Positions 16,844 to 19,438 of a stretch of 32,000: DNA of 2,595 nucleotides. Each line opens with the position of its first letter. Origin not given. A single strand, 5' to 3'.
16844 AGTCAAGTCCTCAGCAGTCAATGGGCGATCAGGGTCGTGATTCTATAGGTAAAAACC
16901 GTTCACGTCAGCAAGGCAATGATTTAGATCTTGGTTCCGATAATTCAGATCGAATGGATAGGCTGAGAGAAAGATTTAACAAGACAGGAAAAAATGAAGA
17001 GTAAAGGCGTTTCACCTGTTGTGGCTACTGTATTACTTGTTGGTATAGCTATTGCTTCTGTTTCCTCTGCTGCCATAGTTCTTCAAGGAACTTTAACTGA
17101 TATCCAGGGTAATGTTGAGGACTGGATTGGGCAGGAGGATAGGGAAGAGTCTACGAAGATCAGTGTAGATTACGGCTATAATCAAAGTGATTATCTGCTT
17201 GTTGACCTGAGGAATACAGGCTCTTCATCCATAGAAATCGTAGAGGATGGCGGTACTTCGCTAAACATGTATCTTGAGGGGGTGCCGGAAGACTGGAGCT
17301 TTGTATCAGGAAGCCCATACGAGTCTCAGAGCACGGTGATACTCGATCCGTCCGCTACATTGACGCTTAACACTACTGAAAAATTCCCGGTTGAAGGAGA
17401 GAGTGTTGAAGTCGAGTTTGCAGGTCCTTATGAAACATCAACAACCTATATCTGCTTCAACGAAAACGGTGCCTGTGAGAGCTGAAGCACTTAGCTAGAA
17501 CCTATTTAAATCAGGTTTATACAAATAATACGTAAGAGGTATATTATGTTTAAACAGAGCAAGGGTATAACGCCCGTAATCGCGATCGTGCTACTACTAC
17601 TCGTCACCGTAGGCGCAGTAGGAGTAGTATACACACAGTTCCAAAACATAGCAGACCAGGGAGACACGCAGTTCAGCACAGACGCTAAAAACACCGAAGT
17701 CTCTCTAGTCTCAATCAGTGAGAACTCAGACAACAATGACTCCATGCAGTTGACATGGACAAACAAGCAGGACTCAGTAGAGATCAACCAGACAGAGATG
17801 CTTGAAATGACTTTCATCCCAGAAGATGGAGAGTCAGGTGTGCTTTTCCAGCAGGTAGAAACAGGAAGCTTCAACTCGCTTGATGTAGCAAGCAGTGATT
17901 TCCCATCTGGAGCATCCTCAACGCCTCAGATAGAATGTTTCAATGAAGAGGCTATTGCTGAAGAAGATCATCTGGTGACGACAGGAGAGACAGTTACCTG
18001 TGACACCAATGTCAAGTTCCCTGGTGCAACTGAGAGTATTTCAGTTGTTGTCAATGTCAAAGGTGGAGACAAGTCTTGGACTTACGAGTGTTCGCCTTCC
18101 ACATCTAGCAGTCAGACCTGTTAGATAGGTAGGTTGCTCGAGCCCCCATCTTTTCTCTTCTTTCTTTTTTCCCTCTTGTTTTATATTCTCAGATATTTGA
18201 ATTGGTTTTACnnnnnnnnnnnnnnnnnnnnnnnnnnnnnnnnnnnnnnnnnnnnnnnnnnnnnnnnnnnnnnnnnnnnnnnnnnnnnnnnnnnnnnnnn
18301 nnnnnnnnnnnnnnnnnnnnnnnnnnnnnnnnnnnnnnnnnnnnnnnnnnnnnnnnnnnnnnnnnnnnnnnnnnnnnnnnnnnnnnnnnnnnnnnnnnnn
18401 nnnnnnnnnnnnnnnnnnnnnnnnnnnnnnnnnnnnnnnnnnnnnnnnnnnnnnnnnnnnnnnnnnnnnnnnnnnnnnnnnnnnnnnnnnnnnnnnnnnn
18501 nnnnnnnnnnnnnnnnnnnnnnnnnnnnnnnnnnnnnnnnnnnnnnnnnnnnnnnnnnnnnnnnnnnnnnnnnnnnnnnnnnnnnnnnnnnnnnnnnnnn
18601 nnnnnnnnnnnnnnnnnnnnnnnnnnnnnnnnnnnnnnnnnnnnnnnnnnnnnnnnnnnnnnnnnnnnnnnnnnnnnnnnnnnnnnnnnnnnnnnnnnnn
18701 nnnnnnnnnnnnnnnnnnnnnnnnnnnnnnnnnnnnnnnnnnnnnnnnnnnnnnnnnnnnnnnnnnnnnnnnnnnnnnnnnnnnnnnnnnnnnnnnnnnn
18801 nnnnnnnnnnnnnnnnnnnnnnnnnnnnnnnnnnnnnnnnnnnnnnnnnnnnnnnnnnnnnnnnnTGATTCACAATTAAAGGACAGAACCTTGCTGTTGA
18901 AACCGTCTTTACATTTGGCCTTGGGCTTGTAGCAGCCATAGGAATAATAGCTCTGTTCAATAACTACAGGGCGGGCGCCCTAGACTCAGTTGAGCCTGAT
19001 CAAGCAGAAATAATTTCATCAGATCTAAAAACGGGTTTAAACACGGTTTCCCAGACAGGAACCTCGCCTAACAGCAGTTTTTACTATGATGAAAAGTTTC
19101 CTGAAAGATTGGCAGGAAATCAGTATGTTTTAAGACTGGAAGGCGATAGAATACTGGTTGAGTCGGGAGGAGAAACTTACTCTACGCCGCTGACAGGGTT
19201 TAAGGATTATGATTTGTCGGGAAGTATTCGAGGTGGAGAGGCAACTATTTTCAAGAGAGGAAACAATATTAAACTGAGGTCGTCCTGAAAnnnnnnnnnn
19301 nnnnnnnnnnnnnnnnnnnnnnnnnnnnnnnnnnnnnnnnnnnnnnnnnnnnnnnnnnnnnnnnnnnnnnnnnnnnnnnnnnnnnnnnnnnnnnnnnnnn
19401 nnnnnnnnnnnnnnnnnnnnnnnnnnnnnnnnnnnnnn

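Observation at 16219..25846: Non-archaellum type IV pilus-like locus with seven prepilin-type genes, plus an orphan cytoplasmic coiled-coil gene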

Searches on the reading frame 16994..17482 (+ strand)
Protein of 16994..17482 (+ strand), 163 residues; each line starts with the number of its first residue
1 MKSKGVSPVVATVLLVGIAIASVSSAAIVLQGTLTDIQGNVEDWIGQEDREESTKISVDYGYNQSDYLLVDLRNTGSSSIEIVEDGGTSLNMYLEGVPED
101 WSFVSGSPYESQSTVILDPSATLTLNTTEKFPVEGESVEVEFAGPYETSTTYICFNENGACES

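Call 9: search_protein_families(library=pfam, max_evalue=1, proteins=[window:16994-17482:+])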
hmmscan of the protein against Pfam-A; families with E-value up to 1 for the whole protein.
window:16994-17482:+ (163 aa): 2 families
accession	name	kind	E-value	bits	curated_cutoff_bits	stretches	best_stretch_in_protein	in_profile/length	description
PF23960.2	DUF7289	-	0.092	12.7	27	1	5-39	2-36/238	Family of unknown function (DUF7289)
PF07790.16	Pilin_N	-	0.31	12.4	25.2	0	4-33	1-30/78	Archaeal Type IV pilin, N-terminal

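Call 11: search_protein_families(library=ncbifam, max_evalue=0.1, proteins=[window:16994-17482:+])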
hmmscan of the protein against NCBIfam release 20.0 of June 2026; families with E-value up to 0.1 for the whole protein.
window:16994-17482:+ (163 aa): 3 families
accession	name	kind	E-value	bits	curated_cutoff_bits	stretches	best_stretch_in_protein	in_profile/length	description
TIGR02537.2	arch_flag_Nterm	domain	0.00017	21.1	20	1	3-32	2-31/33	archaellin/type IV pilin N-terminal domain-containing protein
NF052590.1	ArlF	equivalog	0.038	14.2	110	1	10-83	8-82/137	archaellum stator protein ArlF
NF052268.1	mediterrocin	equivalog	0.053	13.6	40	1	6-65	4-60/115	mediterrocin family bacteriocin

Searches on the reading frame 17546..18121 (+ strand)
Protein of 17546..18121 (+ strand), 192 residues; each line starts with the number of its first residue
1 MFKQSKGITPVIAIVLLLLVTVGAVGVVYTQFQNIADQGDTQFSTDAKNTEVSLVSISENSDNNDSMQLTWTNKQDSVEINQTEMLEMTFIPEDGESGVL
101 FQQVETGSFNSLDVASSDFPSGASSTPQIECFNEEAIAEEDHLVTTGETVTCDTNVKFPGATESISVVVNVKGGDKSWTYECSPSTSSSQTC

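Call 9: search_protein_families(library=pfam, max_evalue=1, proteins=[window:17546-18121:+])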
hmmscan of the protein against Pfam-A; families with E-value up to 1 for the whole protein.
window:17546-18121:+ (192 aa): 3 families
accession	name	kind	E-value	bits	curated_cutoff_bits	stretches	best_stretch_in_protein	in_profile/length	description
PF07790.16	Pilin_N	-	0.006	17.9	25.2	1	6-57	1-46/78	Archaeal Type IV pilin, N-terminal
PF20187.3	DUF6550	-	0.022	15.4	27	1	12-89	13-91/190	Family of unknown function (DUF6550)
PF04999.18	FtsL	-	0.04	14.4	22.9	1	12-34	15-37/97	Cell division protein FtsL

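Call 11: search_protein_families(library=ncbifam, max_evalue=0.1, proteins=[window:17546-18121:+])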
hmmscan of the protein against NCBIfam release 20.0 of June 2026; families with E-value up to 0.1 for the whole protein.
window:17546-18121:+ (192 aa): 5 families
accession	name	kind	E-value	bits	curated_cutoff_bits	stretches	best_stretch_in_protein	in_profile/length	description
TIGR02537.2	arch_flag_Nterm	domain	0.0052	16.3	20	1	6-29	3-26/33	archaellin/type IV pilin N-terminal domain-containing protein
TIGR03094.1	sulfo_cyanin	equivalog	0.0065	15.9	168.4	1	6-70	3-65/195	sulfocyanin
NF046073.1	UpsA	equivalog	0.031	14.4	130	1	6-83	2-73/136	pilin subunit UpsA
NF045999.1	MAG1140_fam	equivalog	0.037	14.2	35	1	8-88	5-87/126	MAG1140 family protein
NF006782.0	PRK09293.2-3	equivalog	0.067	12.3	457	0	27-99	24-91/280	class 1 fructose-bisphosphatase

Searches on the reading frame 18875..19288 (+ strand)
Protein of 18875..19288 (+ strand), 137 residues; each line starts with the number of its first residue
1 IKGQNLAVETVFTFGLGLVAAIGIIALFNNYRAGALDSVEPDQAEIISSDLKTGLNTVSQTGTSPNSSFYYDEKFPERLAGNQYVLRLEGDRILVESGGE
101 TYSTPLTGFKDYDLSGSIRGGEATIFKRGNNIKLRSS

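Call 9: search_protein_families(library=pfam, max_evalue=1, proteins=[window:18875-19288:+])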
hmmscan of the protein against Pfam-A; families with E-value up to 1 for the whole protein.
window:18875-19288:+ (137 aa): 2 families
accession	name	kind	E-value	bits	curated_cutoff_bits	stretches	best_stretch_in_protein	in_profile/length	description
PF23928.1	DUF7266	-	0.17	12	27.6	1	24-125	27-130/145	Family of unknown function (DUF7266)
PF14829.11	GPAT_N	-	0.27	11.7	25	1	21-56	31-66/76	Glycerol-3-phosphate acyltransferase N-terminal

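Call 11: search_protein_families(library=ncbifam, max_evalue=0.1, proteins=[window:18875-19288:+])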
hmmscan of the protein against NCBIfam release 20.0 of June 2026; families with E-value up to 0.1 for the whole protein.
window:18875-19288:+ (137 aa): 0 families

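Call 68: search_protein_families(library=pfam, alignment_id=A5, max_evalue=0.1)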
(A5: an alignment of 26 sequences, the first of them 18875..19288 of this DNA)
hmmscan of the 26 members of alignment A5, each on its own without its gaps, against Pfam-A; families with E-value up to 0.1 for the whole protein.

A. member 1, window:18875-19288:+ (137 aa): 0 families

B. families by the number of members that match (of 26 scanned): 10 families
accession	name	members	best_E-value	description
PF23928.1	DUF7266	23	1.1e-08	Family of unknown function (DUF7266)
PF18481.7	DUF5616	1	0.01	Domain of unknown function (DUF5616)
PF11589.14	DUF3244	1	0.012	Domain of unknown function (DUF3244)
PF12445.13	FliC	1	0.014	Flagellin protein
PF14783.12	BBS2_Mid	1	0.025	Ciliary BBSome complex subunit 2, middle region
PF10327.15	7TM_GPCR_Sri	1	0.044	Serpentine type 7TM GPCR chemoreceptor Sri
PF15432.12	Sec-ASP3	1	0.047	Accessory Sec secretory system ASP3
PF23234.1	WH4_Lhr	1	0.06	Large helicase-related protein, winged-helix domain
PF22374.1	Clospo_01618-like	1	0.075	Clospo_01618-like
PF18274.6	V_ATPase_prox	1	0.1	Vacuolar ATPase Subunit I N-terminal proximal lobe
